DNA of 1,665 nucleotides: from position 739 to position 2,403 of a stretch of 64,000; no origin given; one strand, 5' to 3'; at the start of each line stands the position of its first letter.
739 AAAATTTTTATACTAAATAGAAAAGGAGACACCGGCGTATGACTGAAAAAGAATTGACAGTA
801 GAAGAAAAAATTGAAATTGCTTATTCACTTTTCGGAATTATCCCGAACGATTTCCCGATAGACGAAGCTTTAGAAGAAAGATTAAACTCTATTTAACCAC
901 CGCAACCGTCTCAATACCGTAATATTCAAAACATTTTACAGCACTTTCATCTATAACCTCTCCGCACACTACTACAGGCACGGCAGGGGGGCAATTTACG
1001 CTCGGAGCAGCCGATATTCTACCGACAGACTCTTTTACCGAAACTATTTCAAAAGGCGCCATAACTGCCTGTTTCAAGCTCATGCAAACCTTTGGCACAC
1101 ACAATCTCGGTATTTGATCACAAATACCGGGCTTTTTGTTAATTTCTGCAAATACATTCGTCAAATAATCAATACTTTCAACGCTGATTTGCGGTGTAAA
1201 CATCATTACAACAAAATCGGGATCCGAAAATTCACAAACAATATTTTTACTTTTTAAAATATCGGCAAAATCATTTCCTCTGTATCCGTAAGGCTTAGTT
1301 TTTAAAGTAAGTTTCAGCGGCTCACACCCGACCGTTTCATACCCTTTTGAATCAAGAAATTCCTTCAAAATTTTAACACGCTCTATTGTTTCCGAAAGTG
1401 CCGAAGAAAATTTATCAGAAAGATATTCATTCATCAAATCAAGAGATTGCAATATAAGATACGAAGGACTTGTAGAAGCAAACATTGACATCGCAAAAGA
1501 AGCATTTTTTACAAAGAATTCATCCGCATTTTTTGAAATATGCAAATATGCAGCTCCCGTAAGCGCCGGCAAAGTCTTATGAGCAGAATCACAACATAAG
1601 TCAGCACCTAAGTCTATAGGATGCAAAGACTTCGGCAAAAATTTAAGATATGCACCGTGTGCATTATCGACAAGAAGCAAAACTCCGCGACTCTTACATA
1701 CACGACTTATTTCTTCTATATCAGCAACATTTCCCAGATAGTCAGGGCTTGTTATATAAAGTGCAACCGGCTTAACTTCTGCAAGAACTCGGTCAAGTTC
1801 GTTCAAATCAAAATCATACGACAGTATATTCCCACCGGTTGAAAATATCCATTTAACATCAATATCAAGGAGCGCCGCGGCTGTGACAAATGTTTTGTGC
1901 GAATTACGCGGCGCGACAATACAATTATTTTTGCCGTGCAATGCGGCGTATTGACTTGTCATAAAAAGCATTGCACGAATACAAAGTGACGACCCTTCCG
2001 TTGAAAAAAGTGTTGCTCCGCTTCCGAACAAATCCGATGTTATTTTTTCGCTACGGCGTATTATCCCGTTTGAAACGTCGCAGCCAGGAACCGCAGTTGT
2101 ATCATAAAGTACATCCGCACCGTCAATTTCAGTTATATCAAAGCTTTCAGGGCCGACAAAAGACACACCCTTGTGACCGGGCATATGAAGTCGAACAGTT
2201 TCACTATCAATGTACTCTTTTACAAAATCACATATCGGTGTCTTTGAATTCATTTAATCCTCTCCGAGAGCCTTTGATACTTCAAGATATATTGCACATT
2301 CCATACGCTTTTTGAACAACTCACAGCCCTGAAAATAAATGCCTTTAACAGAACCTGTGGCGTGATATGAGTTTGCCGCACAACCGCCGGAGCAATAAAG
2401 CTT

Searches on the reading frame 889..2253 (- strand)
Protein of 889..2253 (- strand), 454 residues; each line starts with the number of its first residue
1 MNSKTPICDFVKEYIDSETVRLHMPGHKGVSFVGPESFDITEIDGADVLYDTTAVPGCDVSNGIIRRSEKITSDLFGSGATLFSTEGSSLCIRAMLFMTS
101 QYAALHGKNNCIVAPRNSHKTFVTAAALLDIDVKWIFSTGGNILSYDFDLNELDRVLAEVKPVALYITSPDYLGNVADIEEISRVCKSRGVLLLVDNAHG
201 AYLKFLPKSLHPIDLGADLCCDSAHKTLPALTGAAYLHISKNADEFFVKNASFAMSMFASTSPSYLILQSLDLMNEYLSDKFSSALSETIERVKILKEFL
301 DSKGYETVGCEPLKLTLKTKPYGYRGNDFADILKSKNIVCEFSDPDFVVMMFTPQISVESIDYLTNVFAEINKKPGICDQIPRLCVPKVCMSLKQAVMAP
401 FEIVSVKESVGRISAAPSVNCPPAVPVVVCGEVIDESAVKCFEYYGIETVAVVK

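Call 3: search_protein_families(library=ncbifam, proteins=[window:889-2253:-], max_evalue=0.01)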
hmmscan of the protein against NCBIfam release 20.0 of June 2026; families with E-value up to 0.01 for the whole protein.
window:889-2253:- (454 aa): 46 families (the best 25 are shown)
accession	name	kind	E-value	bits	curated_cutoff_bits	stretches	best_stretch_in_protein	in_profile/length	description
NF011603.0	PRK15029.1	equivalog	6.8e-09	34.6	1167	1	153-284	305-445/756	arginine decarboxylase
NF000586.1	PRK00011.1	subfamily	7.2e-09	34.9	335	1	104-340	97-332/404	serine hydroxymethyltransferase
NF006810.0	PRK09331.1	subfamily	7.9e-09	34.8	301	1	104-245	99-241/397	Sep-tRNA:Cys-tRNA synthetase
NF011928.0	PRK15399.1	subfamily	9.8e-09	34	968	1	71-283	203-421/713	lysine decarboxylase LdcC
TIGR03812.1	tyr_de_CO2_Arch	equivalog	6e-08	31.9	299.4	1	84-202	82-196/375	tyrosine decarboxylase MfnA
TIGR02539.1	SepCysS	equivalog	3.5e-07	29.6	365.25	1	104-250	85-232/370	O-phospho-L-seryl-tRNA:Cys-tRNA synthase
NF011929.0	PRK15400.1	subfamily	5.1e-07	28.4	1056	1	391-444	622-675/714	lysine decarboxylase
NF003346.0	PRK04366.1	equivalog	1.2e-06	27.5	441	1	94-228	149-278/487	aminomethyl-transferring glycine dehydrogenase subunit GcvPB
NF006003.0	PRK08133.1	equivalog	2.7e-06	26.3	522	1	165-229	155-215/396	O-succinylhomoserine sulfhydrylase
NF005810.0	PRK07671.1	equivalog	7.9e-06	25.1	594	1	149-229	120-198/377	bifunctional cystathionine gamma-lyase/homocysteine desulfhydrase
NF006095.0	PRK08247.1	equivalog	1.1e-05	24.4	585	1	161-229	137-201/369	methionine biosynthesis PLP-dependent protein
NF004821.0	PRK06176.1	equivalog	1.9e-05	23.7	642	1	149-231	120-200/380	cystathionine gamma-synthase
NF010092.0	PRK13578.1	subfamily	2.1e-05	23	794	0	389-443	624-682/720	ornithine decarboxylase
NF005758.0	PRK07582.1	equivalog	2.6e-05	23.2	440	1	175-240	152-212/372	cystathionine gamma-lyase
NF005976.0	PRK08064.1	equivalog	2.7e-05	23.3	627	1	149-230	124-203/390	cystathionine beta-lyase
TIGR04301.1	ODC_inducible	exception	0.00011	20.5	1310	0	397-443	636-682/719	ornithine decarboxylase SpeF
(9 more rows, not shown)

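Call 4: search_protein_families(library=pfam, proteins=[window:889-2253:-], max_evalue=0.01)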
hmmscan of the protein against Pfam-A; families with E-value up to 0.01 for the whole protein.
window:889-2253:- (454 aa): 7 families
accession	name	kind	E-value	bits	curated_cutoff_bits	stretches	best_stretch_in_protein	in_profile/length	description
PF01276.26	OKR_DC_1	-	2e-31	109.6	27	1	5-301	1-315/417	Orn/Lys/Arg decarboxylase, major domain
PF00266.25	Aminotran_5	-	4.9e-07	29.5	21.5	1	105-271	85-244/371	Aminotransferase class-V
PF01053.26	Cys_Met_Meta_PP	-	2.1e-06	27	27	1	150-228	127-200/381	Cys/Met metabolism PLP-dependent enzyme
PF03711.20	OKR_DC_1_C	-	1.9e-05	25.4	24.2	1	395-444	57-106/132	Orn/Lys/Arg decarboxylase, C-terminal domain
PF00155.27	Aminotran_1_2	-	0.0013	18.5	19.7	1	112-304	94-294/361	Aminotransferase class I and II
PF05889.19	SepSecS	-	0.0081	15.4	21.1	0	162-274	156-268/389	O-phosphoseryl-tRNA(Sec) selenium transferase, SepSecS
PF01041.23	DegT_DnrJ_EryC1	-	0.0083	15.8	19.8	0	155-203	104-152/360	DegT/DnrJ/EryC1/StrS aminotransferase family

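Call 20: search_solved_structures(query=window:889-2253:-, show_alignments=1, max_evalue=0.001)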
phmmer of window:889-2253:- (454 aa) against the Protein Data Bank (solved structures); distinct sequences matched with E-value up to 0.001: 12.
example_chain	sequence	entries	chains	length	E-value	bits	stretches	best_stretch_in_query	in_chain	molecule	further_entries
2x3l_A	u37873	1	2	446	2.6e-28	102.1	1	4-449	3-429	ORN/LYS/ARG DECARBOXYLASE FAMILY PROTEIN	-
5fkz_E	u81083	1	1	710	2.7e-06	29.6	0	66-278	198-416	LYSINE DECARBOXYLASE, CONSTITUTIVE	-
4mso_A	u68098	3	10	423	2.1e-05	26.7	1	109-308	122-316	Serine hydroxymethyltransferase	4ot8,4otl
4n0w_A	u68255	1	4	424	2.1e-05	26.6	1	109-308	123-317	Serine hydroxymethyltransferase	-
7p9b_A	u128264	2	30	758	3.6e-05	25.9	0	221-293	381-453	Biodegradative arginine decarboxylase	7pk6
2vyc_A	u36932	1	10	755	5.9e-05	25.1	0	220-289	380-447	BIODEGRADATIVE ARGININE DECARBOXYLASE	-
8jui_A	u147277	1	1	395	6.9e-05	24.9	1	148-243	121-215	Cystathionine beta-lyase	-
2e7i_A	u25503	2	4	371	8.6e-05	24.6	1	108-232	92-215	Sep-tRNA:Cys-tRNA synthase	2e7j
6q6i_A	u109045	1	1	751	0.0002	23.4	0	221-291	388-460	Biodegradative arginine decarboxylase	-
5xx1_A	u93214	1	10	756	0.00021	23.4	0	221-289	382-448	Arginine decarboxylase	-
5vmb_A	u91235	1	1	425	0.0003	22.8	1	102-309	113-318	Serine hydroxymethyltransferase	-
1wyt_B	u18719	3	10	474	0.00053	22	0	112-230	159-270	glycine dehydrogenase subunit 2 (P-protein)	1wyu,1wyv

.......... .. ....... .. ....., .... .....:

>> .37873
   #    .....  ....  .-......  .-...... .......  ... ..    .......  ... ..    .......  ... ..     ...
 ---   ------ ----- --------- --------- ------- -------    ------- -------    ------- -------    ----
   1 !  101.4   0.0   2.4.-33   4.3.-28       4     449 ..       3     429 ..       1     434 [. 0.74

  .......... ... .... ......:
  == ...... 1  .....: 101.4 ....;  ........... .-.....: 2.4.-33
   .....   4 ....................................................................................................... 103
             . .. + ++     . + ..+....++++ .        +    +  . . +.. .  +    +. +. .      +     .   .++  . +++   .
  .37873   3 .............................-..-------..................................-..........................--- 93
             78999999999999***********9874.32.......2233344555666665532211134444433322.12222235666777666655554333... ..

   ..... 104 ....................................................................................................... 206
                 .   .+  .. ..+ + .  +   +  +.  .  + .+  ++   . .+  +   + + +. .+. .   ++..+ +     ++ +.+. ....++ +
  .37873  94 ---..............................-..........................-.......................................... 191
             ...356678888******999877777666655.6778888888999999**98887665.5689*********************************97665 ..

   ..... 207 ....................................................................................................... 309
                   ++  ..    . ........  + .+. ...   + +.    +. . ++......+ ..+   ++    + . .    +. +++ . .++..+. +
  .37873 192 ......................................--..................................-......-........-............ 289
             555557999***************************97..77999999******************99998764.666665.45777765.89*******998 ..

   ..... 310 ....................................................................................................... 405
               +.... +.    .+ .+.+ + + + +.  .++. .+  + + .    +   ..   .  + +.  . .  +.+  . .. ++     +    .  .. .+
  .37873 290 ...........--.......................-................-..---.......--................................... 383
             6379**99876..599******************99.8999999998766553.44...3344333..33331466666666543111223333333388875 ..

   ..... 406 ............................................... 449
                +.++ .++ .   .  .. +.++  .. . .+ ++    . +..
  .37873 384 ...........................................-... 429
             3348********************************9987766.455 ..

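Call 39: find_homologous_proteins(query=window:889-2253:-)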
Query window:889-2253:- (454 aa): 8000 proteins with E <= 0.001 among 8000 candidates; the best 120 are listed.
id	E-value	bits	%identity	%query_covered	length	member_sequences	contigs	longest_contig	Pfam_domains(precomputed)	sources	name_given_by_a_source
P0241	0.0e+0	1023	100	100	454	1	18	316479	PF00266.26,PF03711.21,PF01053.27,PF01276.27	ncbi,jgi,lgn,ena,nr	ncbi:MAG: aminotransferase class V-fold PLP-dependent enzyme [Ruminococcaceae bacterium]|nr:aminotra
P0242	3.1e-262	888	88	100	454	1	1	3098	PF00266.26,PF03711.21,PF01053.27,PF01276.27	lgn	-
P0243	4.7e-209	713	71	100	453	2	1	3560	PF00266.26,PF03711.21,PF01053.27,PF01276.27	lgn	-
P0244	4.1e-207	706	70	100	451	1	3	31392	PF00266.26,PF01053.27,PF01276.27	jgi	-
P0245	7.1e-202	689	68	100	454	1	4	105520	PF00266.26,PF03711.21,PF01053.27,PF01276.27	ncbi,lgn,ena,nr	ncbi:MAG: aminotransferase class V-fold PLP-dependent enzyme [Clostridia bacterium]|nr:aminotransfer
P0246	4.5e-167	574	60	99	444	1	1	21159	PF00266.26,PF03711.21,PF01053.27,PF01276.27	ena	-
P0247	1.6e-164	566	58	99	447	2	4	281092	PF00266.26,PF01053.27,PF01276.27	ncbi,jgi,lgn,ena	-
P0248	2.5e-161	555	57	99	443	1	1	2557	PF00155.28,PF00266.26,PF03711.21,PF01053.27,PF01276.27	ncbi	-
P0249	3.5e-159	548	57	99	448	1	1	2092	PF00266.26,PF03711.21,PF01053.27,PF01276.27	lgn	-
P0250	8.9e-159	547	56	99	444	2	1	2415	PF03711.21,PF01053.27,PF01276.27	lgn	-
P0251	1.1e-158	547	-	-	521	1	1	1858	PF00155.28,PF05889.20,PF01053.27,PF01276.27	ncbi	-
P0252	1.4e-158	546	56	99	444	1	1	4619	PF00464.26,PF00155.28,PF05889.20,PF00266.26,PF01053.27,PF01276.27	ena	-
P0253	1.5e-158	546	56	99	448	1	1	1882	PF00155.28,PF00266.26,PF03711.21,PF01053.27,PF01276.27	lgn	-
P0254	2.1e-157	542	56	99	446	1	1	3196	PF05889.20,PF01276.27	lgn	-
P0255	2.7e-157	542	58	99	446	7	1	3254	PF03711.21,PF01053.27,PF01276.27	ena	-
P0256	2.7e-157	542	56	99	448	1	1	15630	PF00464.26,PF00266.26,PF01053.27,PF01276.27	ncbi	-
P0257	2.9e-157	542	56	99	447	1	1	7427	PF05889.20,PF00266.26,PF03711.21,PF01053.27,PF01276.27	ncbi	-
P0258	3.1e-157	542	56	99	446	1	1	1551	PF01053.27,PF01276.27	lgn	-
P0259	5.9e-157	541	57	99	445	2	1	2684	PF00282.26,PF05889.20,PF03711.21,PF01053.27,PF01276.27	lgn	-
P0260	1.5e-156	540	55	99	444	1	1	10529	PF00266.26,PF03711.21,PF01053.27,PF01276.27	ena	-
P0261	2.9e-156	539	54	99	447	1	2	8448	PF00155.28,PF00266.26,PF01053.27,PF01276.27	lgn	-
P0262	3.4e-156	538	54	99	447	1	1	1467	PF01053.27,PF01276.27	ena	-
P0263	3.9e-156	538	55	99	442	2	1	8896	PF00464.26,PF00266.26,PF03711.21,PF01053.27,PF01276.27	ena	-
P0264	4.1e-156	538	55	99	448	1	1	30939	PF00266.26,PF03711.21,PF01053.27,PF01276.27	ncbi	-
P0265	4.3e-156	538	55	99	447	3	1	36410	PF00266.26,PF03711.21,PF01053.27,PF01276.27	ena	-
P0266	4.8e-156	538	55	99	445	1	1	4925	PF00266.26,PF03711.21,PF01276.27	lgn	-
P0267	6.6e-156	537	55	99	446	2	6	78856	PF01053.27,PF01276.27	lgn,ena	-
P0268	1.2e-155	537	55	99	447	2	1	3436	PF01053.27,PF01276.27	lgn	-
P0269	1.8e-155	536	56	99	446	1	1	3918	PF05889.20,PF01053.27,PF01276.27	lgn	-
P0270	2.0e-155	536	55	99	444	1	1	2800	PF05889.20,PF00266.26,PF03711.21,PF01053.27,PF01276.27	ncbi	-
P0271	2.3e-155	536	55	99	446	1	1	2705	PF00155.28,PF01053.27,PF01276.27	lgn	-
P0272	2.6e-155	536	55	99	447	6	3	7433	PF00155.28,PF05889.20,PF01053.27,PF01276.27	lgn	-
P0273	2.6e-155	536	55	99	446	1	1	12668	PF05889.20,PF00266.26,PF03711.21,PF01053.27,PF01276.27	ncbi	-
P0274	3.1e-155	535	55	99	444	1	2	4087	PF00155.28,PF01053.27,PF01276.27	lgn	-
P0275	3.2e-155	535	56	99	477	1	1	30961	PF00266.26,PF01053.27,PF01276.27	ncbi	-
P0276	5.3e-155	534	56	99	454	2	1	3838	PF01276.27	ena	-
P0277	5.8e-155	534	55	99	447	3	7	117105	PF03711.21,PF01276.27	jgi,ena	-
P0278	6.3e-155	534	55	99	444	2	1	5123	PF05889.20,PF03711.21,PF01053.27,PF01276.27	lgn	-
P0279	6.7e-155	534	57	99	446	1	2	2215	PF00266.26,PF03711.21,PF01053.27,PF01276.27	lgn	-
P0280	6.9e-155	534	55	99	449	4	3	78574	PF03711.21,PF01276.27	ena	-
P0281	7.6e-155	534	55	99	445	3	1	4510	PF00266.26,PF01053.27,PF01276.27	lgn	-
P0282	8.0e-155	534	56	99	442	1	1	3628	PF00155.28,PF05889.20,PF03711.21,PF01053.27,PF01276.27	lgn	-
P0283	8.6e-155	534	56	99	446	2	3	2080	PF03711.21,PF01276.27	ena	-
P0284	1.1e-154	533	55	99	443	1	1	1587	PF00155.28,PF00266.26,PF01053.27,PF01276.27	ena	-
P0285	1.1e-154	533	57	99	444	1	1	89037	PF00155.28,PF00266.26,PF03711.21,PF01053.27,PF01276.27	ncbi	-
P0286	1.3e-154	533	55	99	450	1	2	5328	PF00155.28,PF01053.27,PF01276.27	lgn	-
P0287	1.7e-154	533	55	99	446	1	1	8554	PF00266.26,PF03711.21,PF01276.27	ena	-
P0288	2.4e-154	532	55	99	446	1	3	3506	PF05889.20,PF01276.27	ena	-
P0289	2.7e-154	532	56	99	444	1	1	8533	PF00266.26,PF03711.21,PF01053.27,PF01276.27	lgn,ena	-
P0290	4.4e-154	531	54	99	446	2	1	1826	PF00266.26,PF03711.21,PF01053.27,PF01276.27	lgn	-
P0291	4.4e-154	531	56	99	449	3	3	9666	PF01276.27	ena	-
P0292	4.7e-154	531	56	100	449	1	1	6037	PF01053.27,PF01276.27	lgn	-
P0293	4.8e-154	531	55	99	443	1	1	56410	PF00266.26,PF01053.27,PF01276.27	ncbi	-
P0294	5.3e-154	531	55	99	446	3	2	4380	PF01053.27,PF01276.27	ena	-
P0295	5.4e-154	531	54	99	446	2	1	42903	PF01276.27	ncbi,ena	-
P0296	6.2e-154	531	55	99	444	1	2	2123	PF00266.26,PF01053.27,PF01041.24,PF01276.27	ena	-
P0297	6.6e-154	531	54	99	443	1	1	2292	PF05889.20,PF00266.26,PF03711.21,PF01053.27,PF01276.27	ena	-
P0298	6.9e-154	531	55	99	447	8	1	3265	PF00266.26,PF03711.21,PF01053.27,PF01276.27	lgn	-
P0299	7.2e-154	531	54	99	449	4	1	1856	PF05889.20,PF00266.26,PF03711.21,PF01053.27,PF01276.27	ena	-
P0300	1.3e-153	530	55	99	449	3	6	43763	PF01053.27,PF01276.27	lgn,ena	-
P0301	1.4e-153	530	54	99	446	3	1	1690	PF01276.27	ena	-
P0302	1.8e-153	529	55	99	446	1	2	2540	PF00266.26,PF03711.21,PF01053.27,PF01276.27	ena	-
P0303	1.8e-153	529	54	99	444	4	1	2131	PF05889.20,PF01053.27,PF01276.27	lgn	-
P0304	2.3e-153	529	54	99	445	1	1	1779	PF00464.26,PF00282.26,PF00155.28,PF05889.20,PF00266.26,PF03711.21,PF01053.27,PF01276.27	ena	-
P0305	2.4e-153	529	55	99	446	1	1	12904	PF00266.26,PF03711.21,PF01053.27,PF01276.27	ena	-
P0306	2.5e-153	529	55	98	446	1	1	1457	PF03711.21,PF01053.27,PF01276.27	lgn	-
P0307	2.6e-153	529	56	99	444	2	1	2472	PF00155.28,PF01053.27,PF01276.27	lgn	-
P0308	2.6e-153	529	54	99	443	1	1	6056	PF01053.27,PF01276.27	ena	-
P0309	2.7e-153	529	55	99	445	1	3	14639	PF03711.21,PF01053.27,PF01276.27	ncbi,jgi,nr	ncbi:MAG: amino acid decarboxylase [Ruminococcaceae bacterium]|nr:amino acid decarboxylase [Oscillos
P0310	3.0e-153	529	54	99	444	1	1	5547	PF00266.26,PF03711.21,PF01053.27,PF01276.27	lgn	-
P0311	3.1e-153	529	55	99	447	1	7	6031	PF01053.27,PF01276.27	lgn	-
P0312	3.1e-153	529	55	99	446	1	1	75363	PF03711.21,PF01053.27,PF01276.27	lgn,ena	-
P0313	3.3e-153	529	57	99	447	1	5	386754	PF01053.27,PF01276.27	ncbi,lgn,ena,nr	ncbi:MAG: PLP-dependent transferase [Clostridia bacterium]|nr:PLP-dependent transferase [Clostridia 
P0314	3.3e-153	529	55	99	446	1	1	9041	PF00266.26,PF03711.21,PF01053.27,PF01276.27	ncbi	-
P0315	3.5e-153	529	56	99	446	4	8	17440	PF00266.26,PF03711.21,PF01276.27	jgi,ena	-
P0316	3.5e-153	529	57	99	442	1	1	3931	PF03711.21,PF01053.27,PF01276.27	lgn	-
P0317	3.7e-153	528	54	99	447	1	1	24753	PF00155.28,PF03711.21,PF01053.27,PF01276.27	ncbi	-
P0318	3.8e-153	528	56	99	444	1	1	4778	PF00266.26,PF03711.21,PF01053.27,PF01276.27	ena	-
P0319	4.0e-153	528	56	99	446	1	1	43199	PF03711.21,PF01053.27,PF01276.27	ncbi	-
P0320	4.2e-153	528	55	99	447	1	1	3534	PF00155.28,PF00266.26,PF03711.21,PF01053.27,PF01276.27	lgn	-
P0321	4.5e-153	528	54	99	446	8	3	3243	PF00266.26,PF03711.21,PF01053.27,PF01276.27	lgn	-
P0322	4.6e-153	528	56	100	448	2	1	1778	PF00266.26,PF01053.27,PF01276.27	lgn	-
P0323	5.1e-153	528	57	99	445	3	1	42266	PF01276.27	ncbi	-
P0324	5.3e-153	528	55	99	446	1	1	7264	PF05889.20,PF00266.26,PF03711.21,PF01053.27,PF01276.27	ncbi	-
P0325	5.7e-153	528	55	99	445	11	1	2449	PF03711.21,PF01053.27,PF01276.27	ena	-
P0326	5.7e-153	528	55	99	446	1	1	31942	PF01276.27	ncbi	-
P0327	6.0e-153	528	54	99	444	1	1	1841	PF00266.26,PF03711.21,PF01053.27,PF01276.27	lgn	-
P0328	6.0e-153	528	55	99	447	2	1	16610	PF00266.26,PF03711.21,PF01053.27,PF01276.27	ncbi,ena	-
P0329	6.0e-153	528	54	99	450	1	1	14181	PF00266.26,PF03711.21,PF01053.27,PF01276.27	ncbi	-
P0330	6.4e-153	528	54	99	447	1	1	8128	PF00155.28,PF03711.21,PF01053.27,PF01276.27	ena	-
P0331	6.5e-153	528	55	99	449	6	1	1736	PF03711.21,PF01276.27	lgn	-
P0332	6.6e-153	528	56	100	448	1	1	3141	PF00266.26,PF03711.21,PF01053.27,PF01276.27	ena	-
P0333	7.1e-153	527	55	99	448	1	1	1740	PF03711.21,PF01053.27,PF01276.27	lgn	-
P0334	7.5e-153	527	55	99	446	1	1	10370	PF05889.20,PF00266.26,PF03711.21,PF01053.27,PF01276.27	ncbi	-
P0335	9.1e-153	527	56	99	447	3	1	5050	PF03711.21,PF01053.27,PF01276.27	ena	-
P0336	9.2e-153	527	56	99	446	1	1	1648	PF00266.26,PF01053.27,PF01276.27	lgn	-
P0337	9.3e-153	527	55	99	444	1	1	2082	PF00266.26,PF03711.21,PF01053.27,PF01276.27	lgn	-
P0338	9.7e-153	527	55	99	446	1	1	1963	PF00266.26,PF03711.21,PF01053.27,PF01276.27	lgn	-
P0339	1.3e-152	527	55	99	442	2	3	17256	PF01053.27,PF01276.27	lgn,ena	-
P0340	1.4e-152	526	54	99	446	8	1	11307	PF05889.20,PF00266.26,PF03711.21,PF01053.27,PF01276.27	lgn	-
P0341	1.4e-152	526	57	99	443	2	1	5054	PF01053.27,PF01276.27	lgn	-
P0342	1.5e-152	526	55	99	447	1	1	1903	PF03711.21,PF01053.27,PF01276.27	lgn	-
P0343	1.6e-152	526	56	99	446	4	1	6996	PF03711.21,PF01053.27,PF01276.27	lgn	-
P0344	1.7e-152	526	56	99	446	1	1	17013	PF03711.21,PF01053.27,PF01276.27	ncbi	-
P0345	1.9e-152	526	55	99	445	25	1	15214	PF01053.27,PF01276.27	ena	-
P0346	2.1e-152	526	56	99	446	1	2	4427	PF01053.27,PF01276.27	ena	-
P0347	2.2e-152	526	54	99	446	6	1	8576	PF00266.26,PF03711.21,PF01053.27,PF01276.27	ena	-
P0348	2.2e-152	526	55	100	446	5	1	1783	PF03711.21,PF01276.27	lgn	-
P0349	2.2e-152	526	56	99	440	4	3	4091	PF00266.26,PF03711.21,PF01053.27,PF01276.27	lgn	-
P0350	2.3e-152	526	55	99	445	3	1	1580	PF01053.27,PF01276.27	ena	-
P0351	2.3e-152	526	55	99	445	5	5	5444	PF03711.21,PF01053.27,PF01276.27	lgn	-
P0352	2.4e-152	526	54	99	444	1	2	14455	PF00266.26,PF03711.21,PF01053.27,PF01276.27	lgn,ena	-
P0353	2.7e-152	526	56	99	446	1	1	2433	PF05889.20,PF03711.21,PF01053.27,PF01276.27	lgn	-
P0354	2.7e-152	526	53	99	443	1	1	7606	PF00266.26,PF03711.21,PF01053.27,PF01276.27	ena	-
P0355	3.1e-152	525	54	99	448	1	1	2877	PF01053.27,PF01276.27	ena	-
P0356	3.1e-152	525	55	99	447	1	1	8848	PF00266.26,PF03711.21,PF01053.27,PF01276.27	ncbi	-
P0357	3.1e-152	525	54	99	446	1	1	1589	PF01053.27,PF01276.27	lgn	-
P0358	3.3e-152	525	54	99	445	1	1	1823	PF05889.20,PF01276.27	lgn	-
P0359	3.4e-152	525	54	99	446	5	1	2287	PF05889.20,PF00266.26,PF03711.21,PF01053.27,PF01276.27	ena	-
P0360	3.5e-152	525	54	99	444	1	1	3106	PF05889.20,PF00266.26,PF03711.21,PF01053.27,PF01276.27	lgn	-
